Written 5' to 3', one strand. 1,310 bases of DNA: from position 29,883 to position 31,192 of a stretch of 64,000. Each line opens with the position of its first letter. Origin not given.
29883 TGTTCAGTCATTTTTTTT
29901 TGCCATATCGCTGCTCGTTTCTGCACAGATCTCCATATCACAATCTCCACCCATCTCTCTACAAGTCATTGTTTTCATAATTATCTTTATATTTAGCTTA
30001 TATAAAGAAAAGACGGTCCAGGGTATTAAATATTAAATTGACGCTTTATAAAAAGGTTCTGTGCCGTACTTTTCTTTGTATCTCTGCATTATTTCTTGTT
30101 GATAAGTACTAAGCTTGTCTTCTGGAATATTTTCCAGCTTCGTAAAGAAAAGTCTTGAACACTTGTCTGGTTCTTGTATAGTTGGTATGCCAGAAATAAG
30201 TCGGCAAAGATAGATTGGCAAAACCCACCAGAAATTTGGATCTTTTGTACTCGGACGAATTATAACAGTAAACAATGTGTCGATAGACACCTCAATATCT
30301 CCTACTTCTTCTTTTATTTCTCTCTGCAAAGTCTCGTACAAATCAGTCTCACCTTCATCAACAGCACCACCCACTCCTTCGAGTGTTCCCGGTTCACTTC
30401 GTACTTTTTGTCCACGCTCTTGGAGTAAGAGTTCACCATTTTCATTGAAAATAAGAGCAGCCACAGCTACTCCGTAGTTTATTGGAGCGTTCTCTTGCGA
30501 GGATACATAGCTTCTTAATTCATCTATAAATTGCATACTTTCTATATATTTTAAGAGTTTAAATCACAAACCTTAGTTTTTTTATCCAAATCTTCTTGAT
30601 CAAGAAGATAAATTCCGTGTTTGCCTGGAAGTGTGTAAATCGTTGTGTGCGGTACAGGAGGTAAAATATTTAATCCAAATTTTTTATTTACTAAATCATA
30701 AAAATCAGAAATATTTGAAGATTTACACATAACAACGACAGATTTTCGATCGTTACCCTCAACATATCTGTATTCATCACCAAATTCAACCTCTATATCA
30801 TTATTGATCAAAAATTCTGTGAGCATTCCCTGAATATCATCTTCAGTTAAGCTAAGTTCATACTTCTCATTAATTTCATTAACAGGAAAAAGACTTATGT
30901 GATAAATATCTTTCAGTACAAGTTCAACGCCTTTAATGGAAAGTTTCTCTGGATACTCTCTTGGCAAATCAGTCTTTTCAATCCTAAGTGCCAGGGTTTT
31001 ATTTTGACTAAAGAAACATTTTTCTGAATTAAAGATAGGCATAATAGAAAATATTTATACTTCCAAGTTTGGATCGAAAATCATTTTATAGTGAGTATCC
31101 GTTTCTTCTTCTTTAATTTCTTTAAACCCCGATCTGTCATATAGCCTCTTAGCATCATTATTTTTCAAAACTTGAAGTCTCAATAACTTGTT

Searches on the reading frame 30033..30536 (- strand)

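Call 47: search_protein_families(library=pfam, proteins=[window:30033-30536:-], max_evalue=0.001)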
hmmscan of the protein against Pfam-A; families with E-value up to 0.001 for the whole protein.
window:30033-30536:- (167 aa): 1 family
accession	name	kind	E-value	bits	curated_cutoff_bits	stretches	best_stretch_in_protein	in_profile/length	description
PF00293.34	NUDIX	-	6.9e-16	58.9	21.1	1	21-152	2-133/134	NUDIX domain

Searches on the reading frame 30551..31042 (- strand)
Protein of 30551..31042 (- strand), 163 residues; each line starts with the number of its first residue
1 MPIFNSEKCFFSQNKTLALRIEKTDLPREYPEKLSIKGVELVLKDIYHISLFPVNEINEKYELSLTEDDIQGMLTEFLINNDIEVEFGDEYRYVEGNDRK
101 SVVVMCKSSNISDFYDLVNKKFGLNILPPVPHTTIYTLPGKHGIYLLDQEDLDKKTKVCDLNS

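Call 47: search_protein_families(library=pfam, proteins=[window:30551-31042:-], max_evalue=0.001)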
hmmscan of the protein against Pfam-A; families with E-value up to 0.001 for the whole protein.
window:30551-31042:- (163 aa): 1 family
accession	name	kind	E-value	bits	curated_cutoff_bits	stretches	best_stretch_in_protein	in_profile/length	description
PF00564.30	PB1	-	0.00033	21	23.6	1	92-159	7-69/84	PB1 domain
